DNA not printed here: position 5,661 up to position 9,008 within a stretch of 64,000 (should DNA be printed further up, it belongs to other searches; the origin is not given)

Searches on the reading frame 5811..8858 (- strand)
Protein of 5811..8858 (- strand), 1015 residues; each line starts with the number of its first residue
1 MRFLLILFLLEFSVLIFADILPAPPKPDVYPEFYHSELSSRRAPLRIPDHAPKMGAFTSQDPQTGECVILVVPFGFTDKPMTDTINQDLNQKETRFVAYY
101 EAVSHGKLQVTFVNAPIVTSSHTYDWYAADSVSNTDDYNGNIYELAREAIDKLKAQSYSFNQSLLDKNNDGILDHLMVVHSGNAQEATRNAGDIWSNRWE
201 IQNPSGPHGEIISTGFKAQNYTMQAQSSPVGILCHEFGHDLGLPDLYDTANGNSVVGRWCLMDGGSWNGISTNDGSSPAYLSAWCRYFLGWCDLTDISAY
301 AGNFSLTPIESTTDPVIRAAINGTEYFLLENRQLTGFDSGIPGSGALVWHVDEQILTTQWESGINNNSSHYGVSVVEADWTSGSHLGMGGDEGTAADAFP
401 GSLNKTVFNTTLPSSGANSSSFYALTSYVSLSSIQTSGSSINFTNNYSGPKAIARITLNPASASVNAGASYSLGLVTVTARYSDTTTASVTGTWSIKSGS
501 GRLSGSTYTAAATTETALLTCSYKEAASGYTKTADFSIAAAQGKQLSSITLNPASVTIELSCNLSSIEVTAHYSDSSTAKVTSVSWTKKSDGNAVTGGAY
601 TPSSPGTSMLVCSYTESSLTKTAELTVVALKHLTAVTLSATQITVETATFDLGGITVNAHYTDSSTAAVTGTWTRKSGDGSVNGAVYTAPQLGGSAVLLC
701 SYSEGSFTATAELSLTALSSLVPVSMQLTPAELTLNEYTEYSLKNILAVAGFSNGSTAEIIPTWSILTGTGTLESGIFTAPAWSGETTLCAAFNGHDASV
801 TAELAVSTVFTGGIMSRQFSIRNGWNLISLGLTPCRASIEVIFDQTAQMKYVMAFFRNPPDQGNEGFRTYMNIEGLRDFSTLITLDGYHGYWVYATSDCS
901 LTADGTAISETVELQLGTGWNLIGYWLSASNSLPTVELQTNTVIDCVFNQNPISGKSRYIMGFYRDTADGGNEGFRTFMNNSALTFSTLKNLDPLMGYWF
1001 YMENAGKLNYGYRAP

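Call 7: search_protein_families(library=pfam, proteins=[window:5811-8858:-], max_evalue=0.01)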
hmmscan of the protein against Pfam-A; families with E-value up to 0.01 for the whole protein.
window:5811-8858:- (1015 aa): 2 families
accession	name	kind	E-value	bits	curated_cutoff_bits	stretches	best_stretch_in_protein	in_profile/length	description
PF05547.17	Peptidase_M6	-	8.5e-29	101.2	22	1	92-289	66-285/294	Immune inhibitor A peptidase M6, catalytic domain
PF07532.17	Big_4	-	0.007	16.3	22.1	0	568-594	19-44/59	Bacterial Ig-like domain (group 4)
